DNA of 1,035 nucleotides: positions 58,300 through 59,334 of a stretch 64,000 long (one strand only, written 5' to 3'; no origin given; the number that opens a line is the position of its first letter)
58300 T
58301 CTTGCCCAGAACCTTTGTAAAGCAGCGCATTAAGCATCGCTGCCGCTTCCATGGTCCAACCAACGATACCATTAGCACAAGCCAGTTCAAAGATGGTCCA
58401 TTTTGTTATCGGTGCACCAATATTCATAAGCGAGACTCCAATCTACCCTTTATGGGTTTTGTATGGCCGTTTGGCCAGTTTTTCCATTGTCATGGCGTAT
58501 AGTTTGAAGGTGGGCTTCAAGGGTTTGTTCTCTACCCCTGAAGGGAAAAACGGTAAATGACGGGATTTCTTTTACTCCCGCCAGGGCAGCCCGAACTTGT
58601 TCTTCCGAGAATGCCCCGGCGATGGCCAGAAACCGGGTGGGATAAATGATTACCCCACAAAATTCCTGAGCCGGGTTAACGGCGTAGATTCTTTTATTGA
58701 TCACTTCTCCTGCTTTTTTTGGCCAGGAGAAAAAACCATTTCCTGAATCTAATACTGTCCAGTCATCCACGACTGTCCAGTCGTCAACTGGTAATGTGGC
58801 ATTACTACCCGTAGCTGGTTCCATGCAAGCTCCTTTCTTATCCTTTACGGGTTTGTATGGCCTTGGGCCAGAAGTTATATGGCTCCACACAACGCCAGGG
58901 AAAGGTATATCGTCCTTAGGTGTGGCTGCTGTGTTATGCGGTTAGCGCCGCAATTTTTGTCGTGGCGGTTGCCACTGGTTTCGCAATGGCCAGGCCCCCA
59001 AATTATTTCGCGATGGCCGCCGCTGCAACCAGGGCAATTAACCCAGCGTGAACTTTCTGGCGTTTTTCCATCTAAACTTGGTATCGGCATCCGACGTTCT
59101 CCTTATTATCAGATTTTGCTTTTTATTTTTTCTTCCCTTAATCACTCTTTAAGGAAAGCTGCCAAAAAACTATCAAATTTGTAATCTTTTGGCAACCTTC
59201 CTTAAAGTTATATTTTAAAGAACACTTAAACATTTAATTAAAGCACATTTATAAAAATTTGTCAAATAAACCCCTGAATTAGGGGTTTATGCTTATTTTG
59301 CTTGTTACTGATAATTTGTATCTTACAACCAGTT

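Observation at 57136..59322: GC-rich island with a duplicated module: conserved regulatory element, small Cys-rich MPIP protein, and paralogous ~130-aa proteins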

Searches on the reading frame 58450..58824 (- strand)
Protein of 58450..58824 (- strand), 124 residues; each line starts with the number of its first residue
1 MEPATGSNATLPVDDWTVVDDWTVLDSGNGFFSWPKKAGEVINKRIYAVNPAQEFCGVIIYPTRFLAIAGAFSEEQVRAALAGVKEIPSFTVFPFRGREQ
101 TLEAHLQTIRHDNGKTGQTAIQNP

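Call 6: search_protein_families(library=pfam, max_evalue=1, proteins=[window:58450-58824:-])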
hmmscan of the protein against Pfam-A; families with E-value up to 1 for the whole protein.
window:58450-58824:- (124 aa): 0 families

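Call 25: list_cluster_members(proteins=[P0003, P0004, P0005, P0006, P0007, P0001, P0002, window:58450-58824:-, window:58875-59090:-, window:58450-58890:-])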
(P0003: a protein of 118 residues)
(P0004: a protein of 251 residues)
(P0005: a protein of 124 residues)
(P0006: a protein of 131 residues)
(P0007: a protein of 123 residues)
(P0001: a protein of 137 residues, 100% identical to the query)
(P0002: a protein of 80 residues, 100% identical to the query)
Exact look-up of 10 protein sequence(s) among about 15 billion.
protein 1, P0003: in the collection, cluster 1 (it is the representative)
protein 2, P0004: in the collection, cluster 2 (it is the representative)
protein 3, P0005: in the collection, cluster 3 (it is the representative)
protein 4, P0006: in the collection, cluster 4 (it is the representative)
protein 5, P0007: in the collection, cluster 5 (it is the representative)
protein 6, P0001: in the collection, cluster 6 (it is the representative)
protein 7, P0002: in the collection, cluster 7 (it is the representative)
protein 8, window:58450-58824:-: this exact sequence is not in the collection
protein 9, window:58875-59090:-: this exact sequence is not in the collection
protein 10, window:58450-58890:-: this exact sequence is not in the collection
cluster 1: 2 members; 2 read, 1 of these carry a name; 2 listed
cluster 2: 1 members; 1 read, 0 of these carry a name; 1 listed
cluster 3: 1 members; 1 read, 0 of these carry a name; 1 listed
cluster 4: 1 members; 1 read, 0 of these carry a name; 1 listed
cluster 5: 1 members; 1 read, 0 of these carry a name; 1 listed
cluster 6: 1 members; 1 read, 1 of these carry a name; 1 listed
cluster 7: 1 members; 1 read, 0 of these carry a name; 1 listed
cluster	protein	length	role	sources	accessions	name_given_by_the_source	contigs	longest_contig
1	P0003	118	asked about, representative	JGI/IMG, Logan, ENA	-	-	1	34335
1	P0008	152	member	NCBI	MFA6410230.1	MAG: hypothetical protein WCW26_01485 [Candidatus Buchananbacteria bacterium]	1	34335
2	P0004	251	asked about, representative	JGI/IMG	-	-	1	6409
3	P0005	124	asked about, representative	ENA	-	-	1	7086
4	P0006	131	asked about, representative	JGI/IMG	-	-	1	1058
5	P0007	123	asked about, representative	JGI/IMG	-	-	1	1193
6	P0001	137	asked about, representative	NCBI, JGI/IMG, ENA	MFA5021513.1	MAG: hypothetical protein WC508_00315 [Patescibacteria group bacterium]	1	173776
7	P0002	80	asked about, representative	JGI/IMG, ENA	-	-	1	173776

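Call 54: search_protein_families(library=padloc, max_evalue=1, proteins=[window:58450-58824:-])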
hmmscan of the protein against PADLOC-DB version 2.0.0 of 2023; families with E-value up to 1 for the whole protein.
window:58450-58824:- (124 aa): 0 families

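Call 55: search_protein_families(library=phrogs, max_evalue=1, proteins=[window:58450-58824:-])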
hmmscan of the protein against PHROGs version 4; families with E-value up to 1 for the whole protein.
window:58450-58824:- (124 aa): 0 families

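Call 56: search_protein_families(library=ncbifam, max_evalue=1, proteins=[window:58450-58824:-])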
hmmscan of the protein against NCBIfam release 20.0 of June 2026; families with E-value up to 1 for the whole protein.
window:58450-58824:- (124 aa): 0 families

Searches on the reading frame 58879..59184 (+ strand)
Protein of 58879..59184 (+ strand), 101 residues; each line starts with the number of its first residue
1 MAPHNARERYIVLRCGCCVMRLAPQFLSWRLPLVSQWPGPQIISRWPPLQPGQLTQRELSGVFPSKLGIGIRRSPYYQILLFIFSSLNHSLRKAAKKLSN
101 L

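Call 106: list_cluster_members(proteins=[window:58879-59184:+, window:58697-58945:+, window:58351-58560:+, window:58302-58502:+, window:57196-57315:-, window:57196-57366:-, window:59323-60255:-, window:56200-57135:+])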
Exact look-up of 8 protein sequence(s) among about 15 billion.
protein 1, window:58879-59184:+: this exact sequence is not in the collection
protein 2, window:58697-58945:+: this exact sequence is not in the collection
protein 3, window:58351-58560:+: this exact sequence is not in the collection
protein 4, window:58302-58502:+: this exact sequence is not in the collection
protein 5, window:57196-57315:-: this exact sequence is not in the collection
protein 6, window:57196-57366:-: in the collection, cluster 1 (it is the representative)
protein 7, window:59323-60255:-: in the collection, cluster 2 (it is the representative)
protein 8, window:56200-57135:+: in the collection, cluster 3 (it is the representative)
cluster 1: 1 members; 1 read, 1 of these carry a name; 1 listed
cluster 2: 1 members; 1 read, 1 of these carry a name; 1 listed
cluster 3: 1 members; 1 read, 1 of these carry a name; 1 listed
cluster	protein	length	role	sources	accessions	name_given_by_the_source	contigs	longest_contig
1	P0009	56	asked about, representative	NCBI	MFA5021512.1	MAG: hypothetical protein WC508_00310 [Patescibacteria group bacterium]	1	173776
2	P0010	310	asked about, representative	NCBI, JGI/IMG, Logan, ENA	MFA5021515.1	MAG: magnesium transporter CorA family protein [Patescibacteria group bacterium]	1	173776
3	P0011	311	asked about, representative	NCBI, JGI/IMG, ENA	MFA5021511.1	MAG: tRNA dihydrouridine synthase DusB [Patescibacteria group bacterium]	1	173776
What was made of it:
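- B1 and MPIP-B are absent from the protein collection (calls 25, 106).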
